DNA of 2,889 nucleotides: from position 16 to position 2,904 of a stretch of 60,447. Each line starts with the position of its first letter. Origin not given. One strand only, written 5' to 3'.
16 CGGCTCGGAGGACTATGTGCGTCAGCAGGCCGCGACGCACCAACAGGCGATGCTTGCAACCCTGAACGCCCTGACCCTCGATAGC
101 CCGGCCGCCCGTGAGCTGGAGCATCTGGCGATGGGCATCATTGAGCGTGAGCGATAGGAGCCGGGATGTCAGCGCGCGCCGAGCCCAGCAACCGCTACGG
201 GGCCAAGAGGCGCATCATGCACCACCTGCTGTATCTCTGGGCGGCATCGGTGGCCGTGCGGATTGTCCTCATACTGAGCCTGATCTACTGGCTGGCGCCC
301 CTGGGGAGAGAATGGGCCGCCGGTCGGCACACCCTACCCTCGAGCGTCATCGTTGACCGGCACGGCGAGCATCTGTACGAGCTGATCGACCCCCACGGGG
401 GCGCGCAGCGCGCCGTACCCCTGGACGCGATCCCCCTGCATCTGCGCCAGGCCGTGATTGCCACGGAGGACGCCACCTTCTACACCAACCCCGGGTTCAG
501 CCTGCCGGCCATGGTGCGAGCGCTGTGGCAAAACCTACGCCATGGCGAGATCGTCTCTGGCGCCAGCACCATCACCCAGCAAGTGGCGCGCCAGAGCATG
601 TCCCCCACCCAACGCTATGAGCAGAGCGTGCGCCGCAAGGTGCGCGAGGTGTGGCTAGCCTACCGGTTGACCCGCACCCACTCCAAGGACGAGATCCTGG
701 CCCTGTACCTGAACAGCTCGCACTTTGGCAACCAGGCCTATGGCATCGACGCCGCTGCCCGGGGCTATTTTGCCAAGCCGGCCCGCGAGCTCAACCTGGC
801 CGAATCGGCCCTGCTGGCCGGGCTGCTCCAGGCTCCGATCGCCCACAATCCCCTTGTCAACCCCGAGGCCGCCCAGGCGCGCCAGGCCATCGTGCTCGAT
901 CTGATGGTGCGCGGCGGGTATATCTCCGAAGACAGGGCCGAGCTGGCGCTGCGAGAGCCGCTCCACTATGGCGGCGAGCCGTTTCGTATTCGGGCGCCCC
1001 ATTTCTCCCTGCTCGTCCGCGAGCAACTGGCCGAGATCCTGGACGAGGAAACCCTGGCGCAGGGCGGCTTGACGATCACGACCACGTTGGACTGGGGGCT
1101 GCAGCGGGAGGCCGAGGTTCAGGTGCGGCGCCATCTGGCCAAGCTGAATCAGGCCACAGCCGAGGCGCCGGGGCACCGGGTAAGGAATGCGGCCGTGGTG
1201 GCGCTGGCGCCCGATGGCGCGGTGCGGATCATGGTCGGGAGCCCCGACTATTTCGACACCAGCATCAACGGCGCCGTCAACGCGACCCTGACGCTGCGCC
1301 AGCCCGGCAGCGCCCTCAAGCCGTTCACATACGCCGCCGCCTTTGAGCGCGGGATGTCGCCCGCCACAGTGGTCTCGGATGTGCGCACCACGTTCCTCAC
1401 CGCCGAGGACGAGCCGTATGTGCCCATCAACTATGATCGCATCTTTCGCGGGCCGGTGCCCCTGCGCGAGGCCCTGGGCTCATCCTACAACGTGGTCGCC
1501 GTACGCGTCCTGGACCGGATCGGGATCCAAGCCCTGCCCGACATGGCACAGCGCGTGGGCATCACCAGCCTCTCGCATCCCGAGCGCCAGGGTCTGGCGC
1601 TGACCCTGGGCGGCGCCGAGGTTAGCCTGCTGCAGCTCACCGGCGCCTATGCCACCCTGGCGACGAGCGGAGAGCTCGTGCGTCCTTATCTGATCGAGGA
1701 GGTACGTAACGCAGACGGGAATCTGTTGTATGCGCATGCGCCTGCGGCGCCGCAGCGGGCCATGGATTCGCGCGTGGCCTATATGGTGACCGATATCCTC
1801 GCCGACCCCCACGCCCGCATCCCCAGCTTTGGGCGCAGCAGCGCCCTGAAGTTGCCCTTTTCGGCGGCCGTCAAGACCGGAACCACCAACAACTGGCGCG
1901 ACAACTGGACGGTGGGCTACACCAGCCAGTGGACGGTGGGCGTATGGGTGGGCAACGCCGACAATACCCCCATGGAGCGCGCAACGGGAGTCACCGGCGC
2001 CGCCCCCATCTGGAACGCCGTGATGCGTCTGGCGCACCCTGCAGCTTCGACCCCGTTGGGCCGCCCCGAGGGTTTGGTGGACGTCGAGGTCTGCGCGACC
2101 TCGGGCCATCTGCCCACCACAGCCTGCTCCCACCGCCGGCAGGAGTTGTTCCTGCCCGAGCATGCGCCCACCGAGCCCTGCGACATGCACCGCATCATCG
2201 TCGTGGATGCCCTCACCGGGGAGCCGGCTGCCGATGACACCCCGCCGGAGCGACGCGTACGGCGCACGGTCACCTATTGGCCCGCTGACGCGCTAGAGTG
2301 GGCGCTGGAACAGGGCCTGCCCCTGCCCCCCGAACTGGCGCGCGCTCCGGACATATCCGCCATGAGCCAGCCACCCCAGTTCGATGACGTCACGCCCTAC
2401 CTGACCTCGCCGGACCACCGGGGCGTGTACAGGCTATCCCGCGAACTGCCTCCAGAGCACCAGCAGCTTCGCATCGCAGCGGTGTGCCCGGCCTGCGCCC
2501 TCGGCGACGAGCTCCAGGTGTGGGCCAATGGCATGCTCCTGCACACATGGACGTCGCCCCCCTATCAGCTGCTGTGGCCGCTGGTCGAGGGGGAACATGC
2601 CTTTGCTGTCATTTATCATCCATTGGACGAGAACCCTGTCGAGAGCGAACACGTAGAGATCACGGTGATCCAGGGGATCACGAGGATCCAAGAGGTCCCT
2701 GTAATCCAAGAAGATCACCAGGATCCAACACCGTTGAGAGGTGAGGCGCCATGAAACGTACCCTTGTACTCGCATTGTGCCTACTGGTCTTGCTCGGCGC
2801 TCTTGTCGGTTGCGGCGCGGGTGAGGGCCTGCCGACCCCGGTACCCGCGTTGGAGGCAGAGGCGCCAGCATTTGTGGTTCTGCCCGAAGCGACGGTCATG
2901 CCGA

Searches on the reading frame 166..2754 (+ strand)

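Call 44: search_protein_families(library=pfam, proteins=[window:166-2754:+], max_evalue=0.0001)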
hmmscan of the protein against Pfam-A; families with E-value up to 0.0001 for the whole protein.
window:166-2754:+ (862 aa): 2 families
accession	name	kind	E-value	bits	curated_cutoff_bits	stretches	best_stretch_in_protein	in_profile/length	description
PF00912.28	Transgly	-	4.6e-58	196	27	1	77-247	10-177/178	Transglycosylase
PF00905.27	Transpeptidase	-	1.1e-23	84.4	22.1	1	343-620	3-298/299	Penicillin binding protein transpeptidase domain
